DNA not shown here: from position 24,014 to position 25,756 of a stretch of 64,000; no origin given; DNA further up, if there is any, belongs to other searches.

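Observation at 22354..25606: GcvH-like lipoyl-carrier protein co-operonic with a GlcD-like FAD oxidase and a GlcF/HdrD-like CCG iron-sulfur protein: a candidate lipoyl-protein-linked oxidoreductase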

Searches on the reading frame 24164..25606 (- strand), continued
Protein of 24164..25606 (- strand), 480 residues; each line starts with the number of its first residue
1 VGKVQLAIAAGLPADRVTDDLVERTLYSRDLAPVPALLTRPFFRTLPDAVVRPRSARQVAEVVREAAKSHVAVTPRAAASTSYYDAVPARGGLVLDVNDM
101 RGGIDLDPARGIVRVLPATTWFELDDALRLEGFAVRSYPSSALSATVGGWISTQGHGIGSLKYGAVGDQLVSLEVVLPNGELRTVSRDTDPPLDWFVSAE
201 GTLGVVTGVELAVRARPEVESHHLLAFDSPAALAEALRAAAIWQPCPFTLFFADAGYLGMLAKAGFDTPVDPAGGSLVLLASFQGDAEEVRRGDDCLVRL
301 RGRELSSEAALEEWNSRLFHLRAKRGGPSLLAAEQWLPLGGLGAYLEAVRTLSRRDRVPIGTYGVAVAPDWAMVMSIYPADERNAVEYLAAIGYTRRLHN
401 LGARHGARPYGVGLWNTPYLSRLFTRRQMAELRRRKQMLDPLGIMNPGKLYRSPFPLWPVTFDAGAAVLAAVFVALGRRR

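Call 34: find_encoding_contigs(protein=P0357, flank=10000, max_places=1)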
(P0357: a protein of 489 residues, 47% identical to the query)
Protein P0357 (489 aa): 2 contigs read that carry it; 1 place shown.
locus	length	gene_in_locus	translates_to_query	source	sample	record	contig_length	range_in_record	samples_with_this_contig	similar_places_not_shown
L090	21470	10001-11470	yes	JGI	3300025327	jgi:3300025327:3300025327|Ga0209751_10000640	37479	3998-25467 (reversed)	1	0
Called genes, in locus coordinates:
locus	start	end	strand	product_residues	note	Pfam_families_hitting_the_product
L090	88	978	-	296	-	PF00126:HTH_1, PF03466:LysR_substrate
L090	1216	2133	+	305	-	PF00586:AIRS, PF02769:AIRS_C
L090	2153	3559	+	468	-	PF00753:Lactamase_B, PF00581:Rhodanese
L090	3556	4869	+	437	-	PF07690:MFS_1, PF00083:Sugar_tr (weak)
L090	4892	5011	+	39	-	-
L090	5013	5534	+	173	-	PF02566:OsmC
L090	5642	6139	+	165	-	PF02635:DsrE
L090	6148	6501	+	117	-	PF02635:DsrE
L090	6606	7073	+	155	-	PF02635:DsrE (weak), PF04077:DsrH (faint)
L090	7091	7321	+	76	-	PF01206:TusA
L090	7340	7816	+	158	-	PF02635:DsrE (faint), PF13686:DrsE_2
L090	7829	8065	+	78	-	PF00462:Glutaredoxin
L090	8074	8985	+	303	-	PF00070:Pyr_redox (faint), PF07992:Pyr_redox_2, PF12831:FAD_oxidored (faint), PF13738:Pyr_redox_3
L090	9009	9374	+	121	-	PF01883:FeS_assembly_P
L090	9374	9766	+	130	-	PF03625:DUF302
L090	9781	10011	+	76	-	-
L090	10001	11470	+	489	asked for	PF01565:FAD_binding_4, PF02913:FAD-oxidase_C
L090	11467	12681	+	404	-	PF13183:Fer4_8, PF13534:Fer4_17 (weak), PF02754:CCG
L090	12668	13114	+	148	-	PF01597:GCV_H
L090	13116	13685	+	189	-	PF02566:OsmC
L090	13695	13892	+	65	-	PF13237:Fer4_10 (faint), PF12797:Fer4_2 (weak), PF12837:Fer4_6, PF00037:Fer4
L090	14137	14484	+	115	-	PF09851:SHOCT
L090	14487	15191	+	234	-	PF02585:PIG-L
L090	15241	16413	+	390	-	PF00266:Aminotran_5, PF01041:DegT_DnrJ_EryC1, PF01212:Beta_elim_lyase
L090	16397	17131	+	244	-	PF01209:Ubie_methyltran, PF13489:Methyltransf_23, PF02353:CMAS, PF08003:Methyltransf_9, PF13847:Methyltransf_31, PF08241:Methyltransf_11, PF08242:Methyltransf_12, PF13649:Methyltransf_25, +4 more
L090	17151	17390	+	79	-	PF07615:Ykof, PF01910:Thiamine_BP (weak)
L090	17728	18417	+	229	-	PF00072:Response_reg, PF00486:Trans_reg_C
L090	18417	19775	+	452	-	PF00672:HAMP, PF00512:HisKA, PF02518:HATPase_c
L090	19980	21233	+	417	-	PF12704:MacB_PCD, PF02687:FtsX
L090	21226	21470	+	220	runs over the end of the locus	PF00005:ABC_tran, PF13304:AAA_21 (faint)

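Call 39: search_protein_families(library=pfam, proteins=[L090:9781-10011:+], max_evalue=0.001)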
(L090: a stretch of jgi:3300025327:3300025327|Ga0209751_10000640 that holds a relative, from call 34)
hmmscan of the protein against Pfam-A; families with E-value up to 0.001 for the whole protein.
L090:9781-10011:+ (76 aa): 0 families

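Call 41: find_encoding_contigs(protein=P0348, flank=10000, max_places=1)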
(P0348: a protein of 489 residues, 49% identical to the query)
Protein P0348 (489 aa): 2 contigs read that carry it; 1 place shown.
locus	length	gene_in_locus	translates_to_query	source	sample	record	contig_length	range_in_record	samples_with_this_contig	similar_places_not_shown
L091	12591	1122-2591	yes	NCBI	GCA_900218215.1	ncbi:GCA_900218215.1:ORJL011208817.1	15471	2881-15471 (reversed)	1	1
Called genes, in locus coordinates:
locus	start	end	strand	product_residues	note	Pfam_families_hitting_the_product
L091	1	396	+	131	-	?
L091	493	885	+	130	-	PF03625:DUF302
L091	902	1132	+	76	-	-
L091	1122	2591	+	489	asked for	PF01565:FAD_binding_4, PF02913:FAD-oxidase_C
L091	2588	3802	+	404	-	PF13183:Fer4_8, PF13534:Fer4_17 (weak), PF02754:CCG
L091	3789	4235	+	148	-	PF01597:GCV_H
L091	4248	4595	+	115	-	PF09851:SHOCT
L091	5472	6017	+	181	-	PF13798:PCYCGC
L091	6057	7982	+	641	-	PF13473:Cupredoxin_1 (weak), PF00116:COX2 (weak), PF12801:Fer4_5 (weak)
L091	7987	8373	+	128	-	PF13473:Cupredoxin_1 (weak), PF00116:COX2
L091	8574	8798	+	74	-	-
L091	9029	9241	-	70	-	-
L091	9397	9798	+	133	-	PF08780:NTase_sub_bind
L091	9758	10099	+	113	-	PF22600:MTPAP-like_central (weak), PF01909:NTP_transf_2, PF18765:Polbeta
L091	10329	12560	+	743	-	PF01315:Ald_Xan_dh_C, PF02738:MoCoBD_1, PF20256:MoCoBD_2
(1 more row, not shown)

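Call 42: find_encoding_contigs(protein=P0342, flank=10000, max_places=1)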
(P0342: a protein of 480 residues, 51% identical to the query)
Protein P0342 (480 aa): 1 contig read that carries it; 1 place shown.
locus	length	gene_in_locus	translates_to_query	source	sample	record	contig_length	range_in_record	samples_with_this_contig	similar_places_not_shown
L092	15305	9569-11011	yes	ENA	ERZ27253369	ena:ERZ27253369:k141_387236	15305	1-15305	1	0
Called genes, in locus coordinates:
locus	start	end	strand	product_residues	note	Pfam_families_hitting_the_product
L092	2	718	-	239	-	?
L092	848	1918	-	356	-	PF21948:LplA-B_cat, PF03099:BPL_LplA_LipB (weak)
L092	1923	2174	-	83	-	-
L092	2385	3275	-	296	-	PF00126:HTH_1, PF03466:LysR_substrate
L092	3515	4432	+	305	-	PF00586:AIRS, PF02769:AIRS_C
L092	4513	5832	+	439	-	PF07690:MFS_1, PF00083:Sugar_tr (weak)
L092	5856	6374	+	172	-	PF02566:OsmC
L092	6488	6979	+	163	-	PF02635:DsrE (weak)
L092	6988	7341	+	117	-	PF02635:DsrE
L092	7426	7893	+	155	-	PF02635:DsrE (weak)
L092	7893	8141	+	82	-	PF01206:TusA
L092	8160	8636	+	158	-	PF02635:DsrE (faint), PF13686:DrsE_2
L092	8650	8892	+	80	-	PF00462:Glutaredoxin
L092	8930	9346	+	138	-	PF03625:DUF302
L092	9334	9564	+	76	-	-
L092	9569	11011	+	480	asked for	PF01565:FAD_binding_4, PF02913:FAD-oxidase_C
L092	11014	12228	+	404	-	PF13183:Fer4_8, PF13534:Fer4_17 (weak), PF02754:CCG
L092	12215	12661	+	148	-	PF01597:GCV_H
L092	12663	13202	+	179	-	PF02566:OsmC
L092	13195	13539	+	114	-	PF09851:SHOCT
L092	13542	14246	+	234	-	PF02585:PIG-L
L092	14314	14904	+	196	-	-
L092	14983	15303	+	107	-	?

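Call 59: search_protein_families(library=ncbifam, proteins=[L089:15362-16465:+, L089:16458-17468:+, L089:12744-13646:+, L089:14151-15275:+, L089:7611-7955:+, L090:1216-2133:+, L090:8074-8985:+, L090:2153-3559:+, L090:13116-13685:+, L090:9374-9766:+], max_evalue=0.00001)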
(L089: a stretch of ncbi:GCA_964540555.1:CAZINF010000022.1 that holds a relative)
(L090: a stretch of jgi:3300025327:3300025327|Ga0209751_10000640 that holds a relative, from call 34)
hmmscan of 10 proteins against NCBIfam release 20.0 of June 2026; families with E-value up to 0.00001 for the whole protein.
L089:15362-16465:+ (367 aa): 3 families
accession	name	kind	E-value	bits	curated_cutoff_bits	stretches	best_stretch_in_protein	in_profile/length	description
NF053743.1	LipS2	equivalog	7.6e-62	209.4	270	1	32-344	2-292/292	LipS2 family lipoyl synthase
NF045502.1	variant_rSAM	domain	2.9e-11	43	125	1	69-269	144-345/357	radical SAM protein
TIGR04043.1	rSAM_MSMEG_0568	hypoth_equivalog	6.1e-11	41.9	303.7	1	125-265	177-313/354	MSMEG_0568 family radical SAM protein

L089:16458-17468:+ (336 aa): 3 families
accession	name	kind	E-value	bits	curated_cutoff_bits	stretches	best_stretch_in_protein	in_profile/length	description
NF053742.1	LipS1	equivalog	1.5e-67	228.1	230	1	43-308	6-268/268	LipS1 family lipoyl synthase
TIGR00433.2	bioB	equivalog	2.2e-12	46.9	225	1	104-287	105-285/307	biotin synthase BioB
TIGR04055.1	rSAM_NirJ2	equivalog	1.5e-06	28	500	1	50-188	6-143/326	putative heme d1 biosynthesis radical SAM protein NirJ2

L089:12744-13646:+ (300 aa): 3 families
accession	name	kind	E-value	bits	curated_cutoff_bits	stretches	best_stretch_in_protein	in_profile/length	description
TIGR00545.2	lipoyltrans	equivalog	3e-26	92.2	280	1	27-240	29-238/328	lipoate--protein ligase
NF053790.1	LplA_LipA_fuse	exception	3e-16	59.1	800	1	30-184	35-183/606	bifunctional lipoate--protein ligase/lipoyl synthase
NF053750.1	LplA_large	exception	3e-09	36.6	480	1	39-140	43-145/248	lipoate-protein ligase large subunit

L089:14151-15275:+ (374 aa): 5 families
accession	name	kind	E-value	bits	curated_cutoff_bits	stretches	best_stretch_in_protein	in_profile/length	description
TIGR00545.2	lipoyltrans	equivalog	4.9e-48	163.8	280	1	12-335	10-318/328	lipoate--protein ligase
NF053751.1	LplAB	exception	5e-43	147.4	550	1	2-253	99-346/348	lipoate-protein ligase LplAB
NF053790.1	LplA_LipA_fuse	exception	9.7e-34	116.9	800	1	45-324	43-306/606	bifunctional lipoate--protein ligase/lipoyl synthase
NF053750.1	LplA_large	exception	1.1e-28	100.3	480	1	17-253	14-247/248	lipoate-protein ligase large subunit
NF053749.1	LplB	equivalog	4.6e-07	29.9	65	1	267-348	4-86/86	lipoate-protein ligase small subunit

L089:7611-7955:+ (114 aa): 5 families
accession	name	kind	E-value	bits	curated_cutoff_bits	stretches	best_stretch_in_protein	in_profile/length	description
TIGR04169.1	perox_w_seleSAM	hypoth_equivalog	3.4e-15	56.1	120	1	11-95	8-91/109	arsenosugar biosynthesis-associated peroxidase-like protein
TIGR00778.1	ahpD_dom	domain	1.2e-11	43.9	27.8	1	41-89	1-49/51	alkylhydroperoxidase AhpD family core domain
NF041537.1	ArsM_AhpD_UU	exception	1.9e-11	43.4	510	1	34-95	272-333/345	arsenite methyltransferase/AhpD domain selenoprotein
NF045649.1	2X_seleno_MduS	exception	8e-08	31.6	380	1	31-92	239-300/338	methyltransferase domain-containing selenoprotein MduS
NF041047.1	GSU3128_fam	equivalog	5.2e-06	26.5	110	1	42-89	16-63/84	GSU3128 family (seleno)protein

L090:1216-2133:+ (305 aa): 15 families
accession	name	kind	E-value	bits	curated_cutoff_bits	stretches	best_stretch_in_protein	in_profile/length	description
TIGR00476.1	selD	equivalog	5.9e-108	360.8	125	1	3-273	42-310/311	selenide, water dikinase SelD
NF002098.0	PRK00943.1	equivalog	2.7e-97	325.8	299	1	3-298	46-338/347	selenide, water dikinase SelD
NF010705.0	PRK14105.1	equivalog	1.4e-54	185.3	291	1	5-222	46-278/345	selenide, water dikinase SelD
TIGR04369.1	fusion_not_SelD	hypoth_equivalog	9.3e-36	123.2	700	1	5-279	382-691/701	oxidoreductase/SelD-related fusion protein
TIGR01379.1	thiL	equivalog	6.8e-25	87.7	184.15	1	3-222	21-246/320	thiamine-phosphate kinase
TIGR03267.1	methan_mark_2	hypoth_equivalog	1.9e-18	66.6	365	1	4-214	42-248/323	methanogenesis marker 2 protein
NF004351.0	PRK05731.1-4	equivalog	1.2e-17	64.1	324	1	6-217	38-252/321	thiamine-phosphate kinase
TIGR04049.1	AIR_rel_sll0787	hypoth_equivalog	1.2e-16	60.7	321.3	1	2-214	39-243/318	sll0787 family AIR synthase-like protein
TIGR04050.1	MSMEG_0567_Cter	hypoth_equivalog_domain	1.6e-13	50.8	312.2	1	6-216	33-230/296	MSMEG_0567/sll0787 family protein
NF004353.0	PRK05731.2-2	equivalog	1.4e-11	44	301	1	4-220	17-233/311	thiamine-phosphate kinase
NF004354.0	PRK05731.2-3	equivalog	5.1e-10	39.2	204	1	34-158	46-166/273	thiamine-phosphate kinase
TIGR02124.1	hypE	equivalog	5.6e-10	38.7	251.6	1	4-217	31-248/332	hydrogenase expression/formation protein HypE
TIGR01736.1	FGAM_synth_II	equivalog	5.5e-09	34.9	525.75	1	6-214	57-282/718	phosphoribosylformylglycinamidine synthase subunit PurL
NF004350.0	PRK05731.1-1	equivalog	2.7e-08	33.1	441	1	6-216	28-243/325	thiamine-phosphate kinase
NF002290.1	PRK01213.1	equivalog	5.1e-08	31.5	648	1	4-211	421-643/723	phosphoribosylformylglycinamidine synthase subunit PurL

L090:8074-8985:+ (303 aa): 26 families (the best 25 are shown)
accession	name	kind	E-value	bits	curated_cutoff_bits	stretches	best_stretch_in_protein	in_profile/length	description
TIGR01292.1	TRX_reduct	equivalog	4.6e-86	288.3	343.45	1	2-298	1-300/300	thioredoxin-disulfide reductase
TIGR03140.1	AhpF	equivalog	1.7e-84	284.2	502.9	1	2-299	213-513/515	alkyl hydroperoxide reductase subunit F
TIGR03143.1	AhpF_homolog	hypoth_equivalog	1.2e-49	169.3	687.65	1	2-300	5-310/555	putative alkyl hydroperoxide reductase F subunit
NF007614.0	PRK10262.1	equivalog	2.8e-48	164.7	644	1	3-301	8-317/321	thioredoxin-disulfide reductase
TIGR02053.1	MerA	equivalog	5.8e-18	65.1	454.45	1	60-294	92-328/465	mercury(II) reductase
TIGR04018.1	Bthiol_YpdA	hypoth_equivalog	2.5e-12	46.2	339.9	1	76-275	91-291/316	YpdA family putative bacillithiol disulfide reductase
NF005883.0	PRK07845.1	equivalog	3.2e-12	46.2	479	0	228-292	266-331/466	NAD(P)H-quinone dehydrogenase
TIGR01350.1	lipoamide_DH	equivalog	1.1e-11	44.1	408.8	0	68-292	101-327/461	dihydrolipoyl dehydrogenase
NF041682.1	ant_diox_AndAa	equivalog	1.6e-11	43.5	650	1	69-274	69-280/406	anthranilate 1,2-dioxygenase system ferredoxin--NAD(+) reductase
NF040505.1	ArsO_flavin_mono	equivalog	5.6e-10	39.2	425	1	58-173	79-193/346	ArsO family NAD(P)H-dependent flavin-containing monooxygenase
NF009409.0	PRK12770.1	subfamily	9.7e-10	38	343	1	5-298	22-350/360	putative glutamate synthase subunit beta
NF010311.1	PRK13748.1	subfamily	1.4e-09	37.4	600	1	245-292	376-422/560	mercury(II) reductase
NF042949.2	3PPDioc_HcaD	equivalog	2e-09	36.7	450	1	4-275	4-278/386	3-phenylpropionate/cinnamic acid dioxygenase ferredoxin--NAD(+) reductase subunit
NF003585.0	PRK05249.1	equivalog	2.4e-09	36.4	465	0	57-111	218-273/464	Si-specific NAD(P)(+) transhydrogenase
TIGR01316.1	gltA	equivalog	8.6e-09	34.7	471.75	1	223-298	374-449/449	NADPH-dependent glutamate synthase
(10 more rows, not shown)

L090:2153-3559:+ (468 aa): 12 families
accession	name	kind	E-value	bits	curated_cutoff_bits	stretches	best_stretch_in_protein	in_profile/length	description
TIGR03413.1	GSH_gloB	equivalog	3.2e-26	92.2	200.8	1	13-182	10-164/248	hydroxyacylglutathione hydrolase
NF006444.0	PRK08762.1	equivalog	3e-25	88.7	449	2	358-461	15-118/387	molybdopterin-synthase adenylyltransferase MoeB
NF001195.0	PRK00162.1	equivalog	8.3e-17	61.4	102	1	358-454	5-100/108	thiosulfate sulfurtransferase GlpE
NF005902.0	PRK07878.1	equivalog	1.3e-14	53.9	647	1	355-452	284-383/392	adenylyltransferase/sulfurtransferase MoeZ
NF007597.0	PRK10241.1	equivalog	3e-14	52.9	421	1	18-182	16-165/251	hydroxyacylglutathione hydrolase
NF041203.1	rhodanese_LYCAU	equivalog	8.6e-14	51.3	115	1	356-458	19-124/126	rhodanese-related (seleno)protein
NF005646.0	PRK07411.1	equivalog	5e-12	45.6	633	1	354-452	278-381/390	molybdopterin-synthase adenylyltransferase MoeB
NF040641.1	bifunc_ST_SDO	equivalog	9.8e-10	37.9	625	1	40-221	193-378/423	bifunctional sulfur transferase/dioxygenase Blh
NF041804.1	MBL_fold_SolJ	exception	2e-09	37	350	1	13-183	18-179/224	solanimycin biosynthesis MBL-fold hydrolase SolJ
NF033105.1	bla_subclass_B3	equivalog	1e-08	34.8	240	0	90-221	124-253/257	subclass B3 metallo-beta-lactamase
NF045521.1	rhoda_near_glyco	subfamily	3.1e-08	33.5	145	0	357-458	17-116/144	rhodanese homology domain-containing protein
NF012229.1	bla_class_B_core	domain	1.1e-06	28.9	100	0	34-119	37-136/139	metallo-beta-lactamase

L090:13116-13685:+ (189 aa): 1 family
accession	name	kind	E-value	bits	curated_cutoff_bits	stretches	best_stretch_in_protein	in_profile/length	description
NF041052.1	OsmC_like_Se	domain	1.5e-19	70.3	95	1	38-155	16-132/144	OsmC-related (seleno)protein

L090:9374-9766:+ (130 aa): 0 families

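Call 77: predict_structure(alignment_id=A4)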
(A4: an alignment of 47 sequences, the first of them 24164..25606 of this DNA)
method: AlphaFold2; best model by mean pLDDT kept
length: 480 residues; sequences in the alignment: 47
mean_pLDDT: 86.7   pTM: 0.88
mean pLDDT of the five models: 86.7, 86.1, 86.1, 84.5, 83.6
residues with pLDDT >= 90: 266; 70-90: 163; 50-70: 43; < 50: 8
segments of 3 or more residues with pLDDT < 50: 79-86
pLDDT, mean of each block of 10 residues (from residue 1): 71 89 81 65 80 93 93 72 46 87 96 94 94 90 77 74 90 94 95 84 87 96 97 97 94 94 90 94 96 93 94 77 71 92 98 95 93 92 86 92 93 74 86 87 77 78 91 84
secondary structure, 60 per line:
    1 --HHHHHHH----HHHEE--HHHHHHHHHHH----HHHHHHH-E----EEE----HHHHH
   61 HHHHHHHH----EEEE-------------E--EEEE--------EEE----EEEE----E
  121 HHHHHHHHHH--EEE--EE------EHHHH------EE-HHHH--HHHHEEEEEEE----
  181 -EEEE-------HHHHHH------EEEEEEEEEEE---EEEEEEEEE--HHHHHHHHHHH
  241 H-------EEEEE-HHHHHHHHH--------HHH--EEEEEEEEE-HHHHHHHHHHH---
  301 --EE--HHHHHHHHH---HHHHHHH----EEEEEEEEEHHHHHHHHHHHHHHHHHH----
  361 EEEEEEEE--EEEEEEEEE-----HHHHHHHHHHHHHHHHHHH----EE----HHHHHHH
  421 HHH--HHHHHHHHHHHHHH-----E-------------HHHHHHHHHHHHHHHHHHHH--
elements in order: H3-9 H21-31 H36-42 E49-51 H56-68 E73-76 E93-96 E105-107 E112-115 H121-130 E133-135 H147-150 H160-163 H166-169 E170-176 E182-185 H193-198 E205-215 E219-227 H230-241 E249-253 H255-263 E277-285 H287-297 H307-315 H319-325 E330-338 H339-356 E361-368 E371-379 H385-403 H414-423 H426-439 H459-478
